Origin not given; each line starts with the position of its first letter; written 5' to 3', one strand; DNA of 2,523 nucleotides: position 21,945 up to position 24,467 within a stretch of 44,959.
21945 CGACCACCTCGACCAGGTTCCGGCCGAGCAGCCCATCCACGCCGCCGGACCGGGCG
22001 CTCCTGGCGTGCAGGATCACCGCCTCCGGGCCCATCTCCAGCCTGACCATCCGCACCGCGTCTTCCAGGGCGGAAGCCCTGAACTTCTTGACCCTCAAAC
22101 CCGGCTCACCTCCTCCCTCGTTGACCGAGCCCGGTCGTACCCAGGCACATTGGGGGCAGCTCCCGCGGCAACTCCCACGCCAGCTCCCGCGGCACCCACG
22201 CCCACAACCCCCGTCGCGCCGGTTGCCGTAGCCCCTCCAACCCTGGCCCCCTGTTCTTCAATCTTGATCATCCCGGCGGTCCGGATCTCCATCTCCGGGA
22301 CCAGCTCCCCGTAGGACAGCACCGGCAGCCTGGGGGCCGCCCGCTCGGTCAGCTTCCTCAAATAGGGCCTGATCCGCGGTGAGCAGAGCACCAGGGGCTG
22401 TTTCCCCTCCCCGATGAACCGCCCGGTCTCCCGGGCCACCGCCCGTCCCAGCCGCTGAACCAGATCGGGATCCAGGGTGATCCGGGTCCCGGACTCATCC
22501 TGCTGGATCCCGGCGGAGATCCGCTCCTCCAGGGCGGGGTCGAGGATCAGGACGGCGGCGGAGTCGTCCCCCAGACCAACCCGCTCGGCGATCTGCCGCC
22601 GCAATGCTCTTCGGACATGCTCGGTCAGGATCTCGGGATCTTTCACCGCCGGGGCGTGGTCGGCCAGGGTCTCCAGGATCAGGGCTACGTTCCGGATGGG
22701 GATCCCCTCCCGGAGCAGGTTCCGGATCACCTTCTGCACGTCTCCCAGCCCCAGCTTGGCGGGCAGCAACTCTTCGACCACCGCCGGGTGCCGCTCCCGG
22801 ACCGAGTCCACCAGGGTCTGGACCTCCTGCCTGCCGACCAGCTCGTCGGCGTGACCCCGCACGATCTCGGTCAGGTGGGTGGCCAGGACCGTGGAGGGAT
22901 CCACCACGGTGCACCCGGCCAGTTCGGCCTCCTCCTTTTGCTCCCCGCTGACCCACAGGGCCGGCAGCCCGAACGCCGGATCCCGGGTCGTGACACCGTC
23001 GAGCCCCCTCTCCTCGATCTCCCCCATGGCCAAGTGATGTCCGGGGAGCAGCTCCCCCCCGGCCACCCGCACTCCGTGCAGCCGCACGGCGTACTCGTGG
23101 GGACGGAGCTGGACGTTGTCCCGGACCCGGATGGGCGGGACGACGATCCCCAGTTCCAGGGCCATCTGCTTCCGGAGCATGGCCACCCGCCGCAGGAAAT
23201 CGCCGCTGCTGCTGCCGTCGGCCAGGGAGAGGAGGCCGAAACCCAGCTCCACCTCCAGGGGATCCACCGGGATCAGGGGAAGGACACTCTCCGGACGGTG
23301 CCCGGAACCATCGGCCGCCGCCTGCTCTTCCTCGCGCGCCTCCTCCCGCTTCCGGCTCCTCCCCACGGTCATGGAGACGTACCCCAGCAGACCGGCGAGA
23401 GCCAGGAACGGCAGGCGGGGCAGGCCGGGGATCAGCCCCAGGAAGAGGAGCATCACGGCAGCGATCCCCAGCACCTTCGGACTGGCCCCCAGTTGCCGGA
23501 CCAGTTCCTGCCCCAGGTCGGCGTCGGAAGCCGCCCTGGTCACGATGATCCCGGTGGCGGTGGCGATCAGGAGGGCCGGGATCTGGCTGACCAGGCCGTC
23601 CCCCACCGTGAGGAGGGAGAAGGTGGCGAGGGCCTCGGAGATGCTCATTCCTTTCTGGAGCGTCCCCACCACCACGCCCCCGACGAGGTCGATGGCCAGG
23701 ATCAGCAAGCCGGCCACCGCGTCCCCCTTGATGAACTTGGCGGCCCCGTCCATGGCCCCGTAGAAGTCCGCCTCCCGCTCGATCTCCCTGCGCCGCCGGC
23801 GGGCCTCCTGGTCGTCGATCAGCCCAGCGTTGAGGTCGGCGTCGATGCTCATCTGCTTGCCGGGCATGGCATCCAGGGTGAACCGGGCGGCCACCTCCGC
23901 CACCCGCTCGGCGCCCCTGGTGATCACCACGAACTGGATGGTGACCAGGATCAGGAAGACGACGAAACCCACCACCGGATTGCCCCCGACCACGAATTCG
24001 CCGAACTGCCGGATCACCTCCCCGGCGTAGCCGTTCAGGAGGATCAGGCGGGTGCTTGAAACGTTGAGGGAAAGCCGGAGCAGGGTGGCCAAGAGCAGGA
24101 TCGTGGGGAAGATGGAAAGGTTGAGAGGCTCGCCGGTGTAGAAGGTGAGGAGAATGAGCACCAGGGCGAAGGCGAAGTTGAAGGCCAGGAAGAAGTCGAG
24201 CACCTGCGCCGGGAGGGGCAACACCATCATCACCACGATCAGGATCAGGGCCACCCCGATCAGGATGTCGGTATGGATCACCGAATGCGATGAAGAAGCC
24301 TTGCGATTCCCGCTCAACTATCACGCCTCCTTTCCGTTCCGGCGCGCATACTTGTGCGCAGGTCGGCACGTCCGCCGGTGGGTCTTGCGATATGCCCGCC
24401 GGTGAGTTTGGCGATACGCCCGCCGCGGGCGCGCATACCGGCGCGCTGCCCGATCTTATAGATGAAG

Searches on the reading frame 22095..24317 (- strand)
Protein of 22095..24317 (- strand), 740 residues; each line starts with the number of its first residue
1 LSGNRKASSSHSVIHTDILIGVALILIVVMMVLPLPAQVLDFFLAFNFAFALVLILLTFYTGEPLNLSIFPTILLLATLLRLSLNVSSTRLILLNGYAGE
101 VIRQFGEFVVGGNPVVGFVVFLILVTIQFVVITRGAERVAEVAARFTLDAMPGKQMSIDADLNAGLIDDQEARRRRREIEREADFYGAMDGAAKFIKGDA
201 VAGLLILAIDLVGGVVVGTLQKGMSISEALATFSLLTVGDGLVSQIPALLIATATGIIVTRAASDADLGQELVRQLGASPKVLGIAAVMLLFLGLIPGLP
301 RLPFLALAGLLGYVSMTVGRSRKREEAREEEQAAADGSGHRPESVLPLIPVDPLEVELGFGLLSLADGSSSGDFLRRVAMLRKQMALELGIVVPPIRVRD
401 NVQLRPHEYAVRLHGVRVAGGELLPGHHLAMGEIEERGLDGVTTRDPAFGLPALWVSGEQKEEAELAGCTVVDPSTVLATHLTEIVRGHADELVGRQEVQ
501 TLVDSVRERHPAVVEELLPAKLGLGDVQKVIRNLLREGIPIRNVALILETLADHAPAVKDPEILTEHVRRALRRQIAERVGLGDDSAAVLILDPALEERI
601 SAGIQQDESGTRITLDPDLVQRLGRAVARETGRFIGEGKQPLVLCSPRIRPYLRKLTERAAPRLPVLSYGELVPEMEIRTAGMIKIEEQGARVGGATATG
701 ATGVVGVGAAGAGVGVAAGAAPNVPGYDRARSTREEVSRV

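Call 25: search_protein_families(library=pfam, proteins=[window:22095-24317:-], max_evalue=0.001)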
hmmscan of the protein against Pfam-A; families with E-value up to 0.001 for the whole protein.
window:22095-24317:- (740 aa): 1 family
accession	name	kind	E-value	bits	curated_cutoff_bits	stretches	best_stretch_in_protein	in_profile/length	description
PF00771.25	FHIPEP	-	1.6e-268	893.1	29.1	1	27-676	1-656/657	FHIPEP family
